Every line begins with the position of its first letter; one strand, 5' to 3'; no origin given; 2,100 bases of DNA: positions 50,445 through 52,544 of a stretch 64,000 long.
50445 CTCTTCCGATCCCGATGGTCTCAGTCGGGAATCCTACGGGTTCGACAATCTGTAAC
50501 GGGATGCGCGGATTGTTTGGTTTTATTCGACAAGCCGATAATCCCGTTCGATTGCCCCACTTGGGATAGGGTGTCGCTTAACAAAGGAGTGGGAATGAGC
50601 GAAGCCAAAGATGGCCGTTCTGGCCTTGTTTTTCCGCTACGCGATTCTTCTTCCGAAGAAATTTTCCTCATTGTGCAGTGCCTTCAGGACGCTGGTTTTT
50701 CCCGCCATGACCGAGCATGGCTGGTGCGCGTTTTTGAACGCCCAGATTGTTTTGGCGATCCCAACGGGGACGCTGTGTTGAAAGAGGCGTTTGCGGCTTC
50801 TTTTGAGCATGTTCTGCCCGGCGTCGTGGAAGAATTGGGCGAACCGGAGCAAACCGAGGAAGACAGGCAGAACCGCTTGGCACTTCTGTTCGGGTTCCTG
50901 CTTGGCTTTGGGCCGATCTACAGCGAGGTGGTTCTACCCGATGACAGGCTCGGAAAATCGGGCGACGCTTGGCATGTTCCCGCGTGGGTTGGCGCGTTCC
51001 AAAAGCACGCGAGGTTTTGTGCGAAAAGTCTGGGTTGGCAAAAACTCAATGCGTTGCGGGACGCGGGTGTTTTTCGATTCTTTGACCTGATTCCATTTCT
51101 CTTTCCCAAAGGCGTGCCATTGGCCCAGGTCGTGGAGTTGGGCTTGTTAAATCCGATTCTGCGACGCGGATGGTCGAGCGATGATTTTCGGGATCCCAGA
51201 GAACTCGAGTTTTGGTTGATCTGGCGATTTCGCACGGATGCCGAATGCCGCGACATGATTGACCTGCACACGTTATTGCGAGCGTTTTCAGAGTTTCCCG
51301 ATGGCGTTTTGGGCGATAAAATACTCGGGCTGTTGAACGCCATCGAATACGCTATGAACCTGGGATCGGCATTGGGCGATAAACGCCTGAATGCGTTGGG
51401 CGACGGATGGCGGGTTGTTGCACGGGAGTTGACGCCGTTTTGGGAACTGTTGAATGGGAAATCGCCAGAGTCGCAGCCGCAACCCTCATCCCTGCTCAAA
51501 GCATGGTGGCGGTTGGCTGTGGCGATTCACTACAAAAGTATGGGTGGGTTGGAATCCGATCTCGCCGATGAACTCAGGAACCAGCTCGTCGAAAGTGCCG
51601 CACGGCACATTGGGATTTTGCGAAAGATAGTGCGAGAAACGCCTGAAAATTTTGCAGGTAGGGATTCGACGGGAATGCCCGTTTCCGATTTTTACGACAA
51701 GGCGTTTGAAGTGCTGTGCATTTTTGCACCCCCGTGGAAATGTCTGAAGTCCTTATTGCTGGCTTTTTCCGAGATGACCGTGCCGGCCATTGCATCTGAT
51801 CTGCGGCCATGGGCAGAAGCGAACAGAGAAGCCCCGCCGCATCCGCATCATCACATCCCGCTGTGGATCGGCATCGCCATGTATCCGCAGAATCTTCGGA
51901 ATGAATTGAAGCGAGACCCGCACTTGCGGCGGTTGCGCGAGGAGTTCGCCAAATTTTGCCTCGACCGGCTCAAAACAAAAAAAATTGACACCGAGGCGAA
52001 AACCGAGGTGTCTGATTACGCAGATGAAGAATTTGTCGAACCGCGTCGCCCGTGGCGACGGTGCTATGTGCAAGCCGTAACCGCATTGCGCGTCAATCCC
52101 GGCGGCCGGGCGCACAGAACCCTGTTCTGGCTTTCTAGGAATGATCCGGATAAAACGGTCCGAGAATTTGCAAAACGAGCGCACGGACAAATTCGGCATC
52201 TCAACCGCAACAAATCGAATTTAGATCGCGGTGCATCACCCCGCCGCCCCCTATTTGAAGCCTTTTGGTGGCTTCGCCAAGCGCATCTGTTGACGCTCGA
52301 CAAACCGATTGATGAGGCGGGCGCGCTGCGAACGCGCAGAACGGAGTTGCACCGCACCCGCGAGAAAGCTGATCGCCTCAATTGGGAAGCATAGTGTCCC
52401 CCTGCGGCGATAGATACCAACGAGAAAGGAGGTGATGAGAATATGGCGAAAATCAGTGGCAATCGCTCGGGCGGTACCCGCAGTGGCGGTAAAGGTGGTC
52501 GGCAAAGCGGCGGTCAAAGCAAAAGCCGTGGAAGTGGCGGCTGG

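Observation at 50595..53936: Prokaryotic viperin (pVip) defence cassette with unusual partners: 600-aa hypothetical, small Gly-rich ORF, and a decayed cytidylate-kinase gene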

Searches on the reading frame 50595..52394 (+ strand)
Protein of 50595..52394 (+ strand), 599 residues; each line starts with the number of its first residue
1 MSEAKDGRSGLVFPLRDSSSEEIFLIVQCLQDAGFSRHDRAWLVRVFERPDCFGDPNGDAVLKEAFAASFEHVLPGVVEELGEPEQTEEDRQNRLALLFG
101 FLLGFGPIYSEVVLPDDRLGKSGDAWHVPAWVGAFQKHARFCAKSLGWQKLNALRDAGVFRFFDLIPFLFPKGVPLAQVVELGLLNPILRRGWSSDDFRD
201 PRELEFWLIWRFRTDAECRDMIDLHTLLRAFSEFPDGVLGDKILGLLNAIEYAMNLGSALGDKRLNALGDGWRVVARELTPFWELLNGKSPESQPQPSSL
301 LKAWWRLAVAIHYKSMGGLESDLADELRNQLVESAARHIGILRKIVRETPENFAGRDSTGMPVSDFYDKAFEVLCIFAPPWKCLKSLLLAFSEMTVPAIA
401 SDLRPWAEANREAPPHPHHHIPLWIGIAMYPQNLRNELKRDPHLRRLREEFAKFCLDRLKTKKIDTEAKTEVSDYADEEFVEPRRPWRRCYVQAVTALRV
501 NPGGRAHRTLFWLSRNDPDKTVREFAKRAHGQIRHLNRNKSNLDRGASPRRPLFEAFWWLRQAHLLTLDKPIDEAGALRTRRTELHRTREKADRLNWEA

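Call 3: search_protein_families(library=pfam, proteins=[window:50595-52394:+], max_evalue=0.1)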
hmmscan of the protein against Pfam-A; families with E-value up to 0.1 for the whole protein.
window:50595-52394:+ (599 aa): 0 families

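Call 4: search_protein_families(library=padloc, proteins=[window:50595-52394:+], max_evalue=0.1)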
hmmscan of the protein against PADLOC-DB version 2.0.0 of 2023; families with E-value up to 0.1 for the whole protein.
window:50595-52394:+ (599 aa): 0 families

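Call 5: search_protein_families(library=ncbifam, proteins=[window:50595-52394:+], max_evalue=0.1)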
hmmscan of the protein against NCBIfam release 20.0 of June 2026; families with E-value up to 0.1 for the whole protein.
window:50595-52394:+ (599 aa): 0 families

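Call 6: find_homologous_proteins(query=window:50595-52394:+, max_evalue=0.001)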
Query window:50595-52394:+ (599 aa): 427 proteins with E <= 0.001 among 8000 candidates; the best 120 are listed.
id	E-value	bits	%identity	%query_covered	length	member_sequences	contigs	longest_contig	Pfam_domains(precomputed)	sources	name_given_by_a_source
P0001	0.0e+0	1321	94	100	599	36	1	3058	-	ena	-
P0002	0.0e+0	1219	88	99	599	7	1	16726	-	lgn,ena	-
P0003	0.0e+0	1206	87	100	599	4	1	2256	-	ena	-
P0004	0.0e+0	1161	83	100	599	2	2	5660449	-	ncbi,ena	-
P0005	7.2e-298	1007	73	99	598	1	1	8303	-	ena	-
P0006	1.1e-297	1007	73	100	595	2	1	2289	-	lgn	-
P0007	3.6e-296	1002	73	100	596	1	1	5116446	-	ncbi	-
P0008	7.8e-295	997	72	100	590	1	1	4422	-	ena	-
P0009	1.8e-293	993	72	100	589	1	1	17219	-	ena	-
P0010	1.8e-292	989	72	100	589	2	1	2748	-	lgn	-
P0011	2.7e-292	989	71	100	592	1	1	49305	-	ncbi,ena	-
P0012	2.9e-292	989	72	100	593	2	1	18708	-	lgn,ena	-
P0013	3.1e-292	989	72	100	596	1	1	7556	-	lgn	-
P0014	5.8e-292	988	71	100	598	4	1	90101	-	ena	-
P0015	9.1e-292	987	72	99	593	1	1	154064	-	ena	-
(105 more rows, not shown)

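Call 11: find_related_loci(query=A1, collection=genome_contigs, flank=10000)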
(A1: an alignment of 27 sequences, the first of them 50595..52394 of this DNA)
Query A1 (599 aa) in genome_contigs; peptide patterns used: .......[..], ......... (x = any residue, [..] = any of these).
139 stretches matched a pattern; 74 encode a relative of the query (tblastn E <= 1e-3); 73 distinct loci.
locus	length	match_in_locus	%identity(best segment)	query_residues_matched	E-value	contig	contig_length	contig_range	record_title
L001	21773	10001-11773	86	1-599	0e+0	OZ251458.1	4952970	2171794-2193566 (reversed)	MAG: Candidatus Latescibacterota bacterium isolate 0d485872-e18d-4011-b7de-a34ce824adf8 genome assembly, chromosome: 1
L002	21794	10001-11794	83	1-598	0e+0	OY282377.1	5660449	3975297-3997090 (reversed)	MAG: uncultured Latescibacteria bacterium genome assembly, chromosome: 1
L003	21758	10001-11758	71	1-596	0e+0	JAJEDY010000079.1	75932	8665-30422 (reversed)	MAG: Candidatus Latescibacterota bacterium isolate p16x33bins.50 k141_1308586, whole genome shotgun sequence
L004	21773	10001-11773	70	1-597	0e+0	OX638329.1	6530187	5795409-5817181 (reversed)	MAG: uncultured Latescibacteria bacterium isolate 03e23b1f-02ed-4bf0-8d8f-a367d3d93791 genome assembly, chromosome: 1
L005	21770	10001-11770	71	1-597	0e+0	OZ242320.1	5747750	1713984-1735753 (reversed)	MAG: Candidatus Latescibacterota bacterium isolate 06f19266-885c-4d39-bf7e-e57a8b9e9c03 genome assembly, chromosome: 1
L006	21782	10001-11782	67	1-597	0e+0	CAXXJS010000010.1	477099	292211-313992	MAG: Candidatus Latescibacterota bacterium isolate d54d2296-71c2-45af-80d9-7212e301404d genome assembly, contig: contig_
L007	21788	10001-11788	67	1-599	0e+0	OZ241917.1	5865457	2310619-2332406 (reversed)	MAG: Candidatus Latescibacterota bacterium isolate 5e8d6608-c5e3-4027-8d72-793febe4c990 genome assembly, chromosome: 1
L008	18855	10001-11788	66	1-599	0e+0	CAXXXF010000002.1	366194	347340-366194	MAG: Candidatus Latescibacterota bacterium isolate cdc6522c-bbe9-4fa3-a52d-301d393956c9 genome assembly, contig: contig_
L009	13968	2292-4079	66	1-599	0e+0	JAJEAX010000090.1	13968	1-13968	MAG: Candidatus Latescibacterota bacterium isolate jk18x7bins.9 k141_2803086, whole genome shotgun sequence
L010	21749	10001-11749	67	1-586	0e+0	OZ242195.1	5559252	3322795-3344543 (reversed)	MAG: Candidatus Latescibacterota bacterium isolate a57e98d2-c2a9-4833-8eaa-f85fbefd33d8 genome assembly, chromosome: 1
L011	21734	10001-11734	63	1-599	0e+0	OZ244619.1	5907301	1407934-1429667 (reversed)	MAG: Candidatus Latescibacterota bacterium isolate 42df25b2-3f2b-47dc-af7c-4916403e88f0 genome assembly, chromosome: 1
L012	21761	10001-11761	63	1-599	0e+0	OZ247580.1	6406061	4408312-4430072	MAG: Candidatus Latescibacterota bacterium isolate 34bd4037-9faa-49cb-aada-cae4c411e00c genome assembly, chromosome: 1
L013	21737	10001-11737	62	1-599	0e+0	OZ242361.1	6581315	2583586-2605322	MAG: Candidatus Latescibacterota bacterium isolate c7d3165a-3b70-4ca6-a93c-9a173e2068a1 genome assembly, chromosome: 1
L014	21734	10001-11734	62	1-599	0e+0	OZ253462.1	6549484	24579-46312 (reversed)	MAG: Candidatus Latescibacterota bacterium isolate 85c596c4-e601-42f5-bc00-22a25924bb3e genome assembly, chromosome: 1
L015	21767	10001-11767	62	4-596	0e+0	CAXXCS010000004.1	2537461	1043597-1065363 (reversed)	MAG: Candidatus Poribacteria bacterium isolate f2072dac-7ec4-414b-ba18-4a473c62d403 genome assembly, contig: contig_4, w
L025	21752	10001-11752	57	9-595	0e+0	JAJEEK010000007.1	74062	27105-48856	MAG: Candidatus Poribacteria bacterium isolate p16x34bins.28 k141_627684, whole genome shotgun sequence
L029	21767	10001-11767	56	1-598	0e+0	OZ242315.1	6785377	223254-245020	MAG: Candidatus Poribacteria bacterium isolate 55818b94-eea9-47de-9476-a843df335cd7 genome assembly, chromosome: 1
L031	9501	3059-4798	54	9-595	0e+0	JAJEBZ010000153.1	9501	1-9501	MAG: Candidatus Poribacteria bacterium isolate jk18x9bins.65 k141_227209, whole genome shotgun sequence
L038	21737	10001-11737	58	1-591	0e+0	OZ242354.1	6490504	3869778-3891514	MAG: Candidatus Poribacteria bacterium isolate 342ba744-3869-4f81-a489-a0f16b16fbc4 genome assembly, chromosome: 1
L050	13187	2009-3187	36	196-595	3e-61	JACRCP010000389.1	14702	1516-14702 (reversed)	MAG: Deltaproteobacteria bacterium isolate NC_groundwater_1649_Pr3_B-0.1um_64_26 SR-2_scaffold_141_3957784, whole genome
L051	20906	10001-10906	41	274-588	9e-56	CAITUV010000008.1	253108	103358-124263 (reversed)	MAG: uncultured Myxococcales bacterium isolate LaPlata_bin-3248 genome assembly, contig: bin-3248:08/88, whole genome sh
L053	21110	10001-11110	35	192-590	1e-52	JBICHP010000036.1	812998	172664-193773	MAG: Phycisphaerales bacterium JB054 k141_60399, whole genome shotgun sequence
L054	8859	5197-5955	41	325-590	4e-46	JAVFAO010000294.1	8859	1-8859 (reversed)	MAG: Myxococcota bacterium isolate BF4_93 NODE_26368_length_8859_cov_4.045809_Biofilm4, whole genome shotgun sequence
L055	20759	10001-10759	40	326-590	5e-46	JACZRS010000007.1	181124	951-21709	MAG: Planctomycetota bacterium isolate B104T1B8 B104T1B8_NODE63, whole genome shotgun sequence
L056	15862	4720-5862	33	195-594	6e-46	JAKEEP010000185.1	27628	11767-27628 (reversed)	MAG: Phycisphaerales bacterium isolate PMV_1.43 PMV_1.43.k101_838341, whole genome shotgun sequence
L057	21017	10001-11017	34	239-588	4e-45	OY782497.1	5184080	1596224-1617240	MAG: Myxococcota bacterium isolate 0c961c99-2a7e-4543-b017-306f11f6fc1d genome assembly, chromosome: 1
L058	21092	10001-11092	33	196-588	4e-43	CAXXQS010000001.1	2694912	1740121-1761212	MAG: Myxococcota bacterium isolate 4c7ae828-ac37-49c6-a807-d9517c02c23a genome assembly, contig: contig_1, whole genome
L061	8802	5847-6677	37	297-590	4e-41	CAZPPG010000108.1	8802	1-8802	MAG TPA_asm: uncultured Phycisphaeraceae bacterium isolate binchicken_co235_38 genome assembly, contig: NODE_18375_lengt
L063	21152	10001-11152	30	196-591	5e-40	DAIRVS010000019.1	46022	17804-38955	MAG TPA_asm: Myxococcota bacterium isolate CTOTU29481 NODE_539_length_46022_cov_7.149586, whole genome shotgun sequence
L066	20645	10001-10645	40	381-591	7e-35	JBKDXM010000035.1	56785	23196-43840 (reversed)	MAG: Planctomycetota bacterium isolate samp_4376_VAMB_356 samp_4376_139346, whole genome shotgun sequence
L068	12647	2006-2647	39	381-590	1e-32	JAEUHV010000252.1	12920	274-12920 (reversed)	MAG: Planctomycetota bacterium isolate new MAG-26 k141_4041602, whole genome shotgun sequence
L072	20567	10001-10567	29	381-584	2e-9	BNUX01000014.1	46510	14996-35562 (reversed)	Spirochaetia bacterium MS499-42 DNA, sequence014, whole genome shotgun sequence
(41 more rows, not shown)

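Call 18: search_protein_families(library=pfam, proteins=[L004:13109-13714:+, L005:12156-13763:+, L051:10971-12872:+, L031:5243-6646:+, L066:10684-12441:+, L058:11219-11521:+, L056:5931-6476:+, L054:6092-6484:+, L038:12331-13404:+], max_evalue=0.01)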
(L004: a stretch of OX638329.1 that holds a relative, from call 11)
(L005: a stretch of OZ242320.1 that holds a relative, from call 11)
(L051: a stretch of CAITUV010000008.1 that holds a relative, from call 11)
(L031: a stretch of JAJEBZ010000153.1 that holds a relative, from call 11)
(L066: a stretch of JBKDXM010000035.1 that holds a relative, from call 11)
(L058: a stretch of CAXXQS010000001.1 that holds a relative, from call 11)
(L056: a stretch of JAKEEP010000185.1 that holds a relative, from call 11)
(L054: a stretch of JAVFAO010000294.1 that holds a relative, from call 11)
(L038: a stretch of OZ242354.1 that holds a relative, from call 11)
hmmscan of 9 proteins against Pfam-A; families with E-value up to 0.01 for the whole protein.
L004:13109-13714:+ (201 aa): 6 families
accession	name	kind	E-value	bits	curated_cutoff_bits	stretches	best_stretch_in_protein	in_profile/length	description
PF02223.23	Thymidylate_kin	-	1.8e-17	64.1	27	1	11-167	1-162/185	Thymidylate kinase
PF13238.12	AAA_18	-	8e-07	30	29.4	1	9-155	1-123/128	AAA domain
PF13671.12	AAA_33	-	1.5e-06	29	27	1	9-150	2-125/143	AAA domain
PF13521.12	AAA_28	-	5.2e-06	27.2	27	1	9-153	2-129/164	AAA domain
PF01712.25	dNK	-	0.0011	19.2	27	0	10-31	2-23/203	Deoxynucleoside kinase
PF13207.12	AAA_17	-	0.0012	19.6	27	0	13-153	2-131/136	AAA domain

L005:12156-13763:+ (535 aa): 6 families
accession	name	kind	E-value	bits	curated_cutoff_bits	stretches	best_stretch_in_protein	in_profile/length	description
PF10996.14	Beta-Casp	-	1.5e-24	87.3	27.7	1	246-369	1-120/120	Beta-Casp domain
PF07521.17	RMMBL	-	6.1e-13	49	21.6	1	383-439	3-61/63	Zn-dependent metallo-hydrolase RNA specificity domain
PF00753.33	Lactamase_B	-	6.2e-12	46.3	22.7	1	16-183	3-153/196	Metallo-beta-lactamase superfamily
PF12706.13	Lactamase_B_2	-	1.3e-11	44.9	27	1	30-183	2-146/200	Beta-lactamase superfamily domain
PF16661.11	Lactamase_B_6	-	1.2e-10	41.5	27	1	23-177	1-159/193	Metallo-beta-lactamase superfamily domain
PF13483.12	Lactamase_B_3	-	0.00043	20.7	24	1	17-74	5-52/160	Beta-lactamase superfamily domain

L051:10971-12872:+ (633 aa): 5 families
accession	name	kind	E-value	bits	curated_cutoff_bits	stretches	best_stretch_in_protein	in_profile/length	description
PF10996.14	Beta-Casp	-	8.9e-14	52.5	27.7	1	275-456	1-120/120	Beta-Casp domain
PF00753.33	Lactamase_B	-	2.4e-12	47.7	22.7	1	34-154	4-109/196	Metallo-beta-lactamase superfamily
PF12706.13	Lactamase_B_2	-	1.6e-07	31.5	27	1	50-115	3-69/200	Beta-lactamase superfamily domain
PF16661.11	Lactamase_B_6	-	2.5e-05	24.2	27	1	48-142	7-105/193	Metallo-beta-lactamase superfamily domain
PF07521.17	RMMBL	-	7.6e-05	23.1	21.6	1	486-544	3-55/63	Zn-dependent metallo-hydrolase RNA specificity domain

L031:5243-6646:+ (467 aa): 2 families
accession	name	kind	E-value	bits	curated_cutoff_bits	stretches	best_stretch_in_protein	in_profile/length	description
PF04055.27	Radical_SAM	-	3.6e-14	53.7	29.5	1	215-373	3-162/166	Radical SAM superfamily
PF02310.24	B12-binding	-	2.6e-11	43.8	32.1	1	59-151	30-120/121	B12 binding domain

L066:10684-12441:+ (585 aa): 2 families
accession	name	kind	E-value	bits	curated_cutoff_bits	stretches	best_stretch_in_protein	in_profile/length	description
PF04055.27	Radical_SAM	-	2.1e-06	28.4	29.5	1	346-507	2-166/166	Radical SAM superfamily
PF02310.24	B12-binding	-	9.1e-05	22.7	32.1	1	231-296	54-120/121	B12 binding domain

L058:11219-11521:+ (100 aa): 1 family
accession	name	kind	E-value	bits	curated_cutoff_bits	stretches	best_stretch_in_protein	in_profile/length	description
PF14076.12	DUF4258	-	0.0028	18.4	25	1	9-51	1-27/71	Domain of unknown function (DUF4258)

L056:5931-6476:+ (181 aa): 1 family
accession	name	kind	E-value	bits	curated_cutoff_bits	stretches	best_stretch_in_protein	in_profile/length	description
PF07173.17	GRDP-like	-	2.4e-13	51.4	22.7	1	64-110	93-143/143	Glycine-rich domain-containing protein-like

L054:6092-6484:+ (130 aa): 1 family
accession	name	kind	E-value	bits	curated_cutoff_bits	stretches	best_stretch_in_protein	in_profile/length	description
PF14076.12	DUF4258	-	2.5e-06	28.1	25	1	42-68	2-28/71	Domain of unknown function (DUF4258)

L038:12331-13404:+ (357 aa): 2 families
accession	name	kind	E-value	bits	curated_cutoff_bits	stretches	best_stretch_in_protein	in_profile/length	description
PF13632.12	Glyco_trans_2_3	-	2.9e-07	30.9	27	1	178-255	68-144/198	Glycosyl transferase family group 2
PF00535.33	Glycos_transf_2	-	7e-07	29.8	23.3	1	31-182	2-153/168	Glycosyl transferase family 2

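Call 19: search_protein_families(library=padloc, proteins=[L004:13109-13714:+, L005:12156-13763:+, L051:10971-12872:+, L031:5243-6646:+, L066:10684-12441:+, L058:11219-11521:+, L056:5931-6476:+, L054:6092-6484:+, L038:12331-13404:+], max_evalue=0.01)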
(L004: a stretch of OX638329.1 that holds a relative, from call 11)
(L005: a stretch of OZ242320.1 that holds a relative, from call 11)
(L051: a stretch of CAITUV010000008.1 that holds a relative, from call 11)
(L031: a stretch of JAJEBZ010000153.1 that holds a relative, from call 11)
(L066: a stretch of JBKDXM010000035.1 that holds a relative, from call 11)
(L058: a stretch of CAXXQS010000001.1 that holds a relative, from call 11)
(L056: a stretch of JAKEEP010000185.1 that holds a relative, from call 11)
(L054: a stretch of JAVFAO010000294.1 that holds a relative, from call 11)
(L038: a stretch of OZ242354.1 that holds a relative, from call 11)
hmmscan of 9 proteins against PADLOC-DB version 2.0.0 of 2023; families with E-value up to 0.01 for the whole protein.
L004:13109-13714:+ (201 aa): 2 families
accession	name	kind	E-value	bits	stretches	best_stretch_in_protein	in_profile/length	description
PDLC04690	PDC-M51B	-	6.5e-27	92.5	1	6-190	2-176/191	-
PDLC02911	VakA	-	1.5e-13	49.6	1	7-170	3-137/163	-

L005:12156-13763:+ (535 aa): 0 families

L051:10971-12872:+ (633 aa): 0 families

L031:5243-6646:+ (467 aa): 1 family
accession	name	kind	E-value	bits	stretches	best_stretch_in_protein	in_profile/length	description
PDLC04689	PDC-M51A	-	9.9e-90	299.3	1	21-443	6-416/420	-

L066:10684-12441:+ (585 aa): 1 family
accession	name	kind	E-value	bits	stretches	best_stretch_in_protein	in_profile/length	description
PDLC04689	PDC-M51A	-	1.8e-105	351.1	1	163-570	4-414/420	-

L058:11219-11521:+ (100 aa): 0 families

L056:5931-6476:+ (181 aa): 0 families

L054:6092-6484:+ (130 aa): 0 families

L038:12331-13404:+ (357 aa): 0 families

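Call 22: find_homologous_proteins(query=A2, max_evalue=0.001)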
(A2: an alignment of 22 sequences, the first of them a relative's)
Query A2 (22 sequences) (639 aa, profile of the alignment): 14 proteins with E <= 0.001 among 8000 candidates.
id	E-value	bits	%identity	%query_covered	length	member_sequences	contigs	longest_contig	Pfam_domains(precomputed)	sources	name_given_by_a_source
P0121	9.2e-191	654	56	94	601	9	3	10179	-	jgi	-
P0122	4.9e-183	629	100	89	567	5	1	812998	-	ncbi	ncbi:MAG: hypothetical protein ACF8R9_12695 [Phycisphaerales bacterium JB054]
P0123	2.9e-178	613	59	83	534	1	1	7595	-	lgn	-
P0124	1.3e-177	611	58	83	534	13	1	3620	-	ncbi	-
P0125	6.5e-177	609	57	87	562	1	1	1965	-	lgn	-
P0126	1.2e-176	608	59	87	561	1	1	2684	-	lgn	-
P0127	2.3e-175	603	57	83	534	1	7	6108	-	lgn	-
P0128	6.9e-175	602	56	87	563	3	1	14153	-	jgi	-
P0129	2.6e-173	597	82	88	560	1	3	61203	-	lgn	-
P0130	2.7e-169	583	57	83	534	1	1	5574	-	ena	-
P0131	3.5e-159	550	53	87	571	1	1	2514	-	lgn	-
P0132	1.5e-157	545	51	80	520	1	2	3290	-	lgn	-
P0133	3.1e-140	487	51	88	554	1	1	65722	-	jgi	-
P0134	1.4e-137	479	47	87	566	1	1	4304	-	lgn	-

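Call 35: predict_structure(alignment_id=A3)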
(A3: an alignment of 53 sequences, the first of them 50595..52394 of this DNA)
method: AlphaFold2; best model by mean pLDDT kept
length: 599 residues; sequences in the alignment: 53
mean_pLDDT: 85.1   pTM: 0.82
mean pLDDT of the five models: 85.1, 83.3, 83.3, 83.0, 81.3
residues with pLDDT >= 90: 321; 70-90: 202; 50-70: 43; < 50: 33
segments of 3 or more residues with pLDDT < 50: 1-17, 465-472, 595-599
pLDDT, mean of each block of 10 residues (from residue 1): 35 47 88 92 92 78 82 86 86 93 83 84 80 94 92 84 88 91 88 75 90 67 91 91 94 77 56 88 93 88 95 86 92 95 93 87 93 95 95 93 69 81 93 89 94 95 57 72 96 96 89 94 96 90 88 95 96 91 79 48
secondary structure, 60 per line:
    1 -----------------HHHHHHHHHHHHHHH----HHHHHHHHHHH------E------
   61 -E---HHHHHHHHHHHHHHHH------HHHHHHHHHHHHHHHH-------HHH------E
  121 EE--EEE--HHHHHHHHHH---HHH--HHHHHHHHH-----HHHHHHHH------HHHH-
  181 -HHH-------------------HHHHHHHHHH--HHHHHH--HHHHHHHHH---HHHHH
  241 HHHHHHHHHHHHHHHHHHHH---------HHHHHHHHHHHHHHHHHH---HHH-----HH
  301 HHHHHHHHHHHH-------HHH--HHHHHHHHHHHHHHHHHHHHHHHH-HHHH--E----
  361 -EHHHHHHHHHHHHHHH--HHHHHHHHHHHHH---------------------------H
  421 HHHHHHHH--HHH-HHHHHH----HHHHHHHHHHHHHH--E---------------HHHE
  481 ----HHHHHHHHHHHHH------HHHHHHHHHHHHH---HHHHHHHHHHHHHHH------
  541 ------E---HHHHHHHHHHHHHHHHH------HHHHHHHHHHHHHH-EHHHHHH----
elements in order: H18-32 H37-47 H66-81 H88-103 E120-122 E125-127 H130-139 H148-156 H162-169 H176-179 H204-213 H216-221 H224-232 H236-260 H270-287 H299-312 H325-348 H350-353 H363-377 H380-392 H420-428 H435-440 H445-458 H485-497 H504-516 H520-534 H551-567 H574-587 H590-595
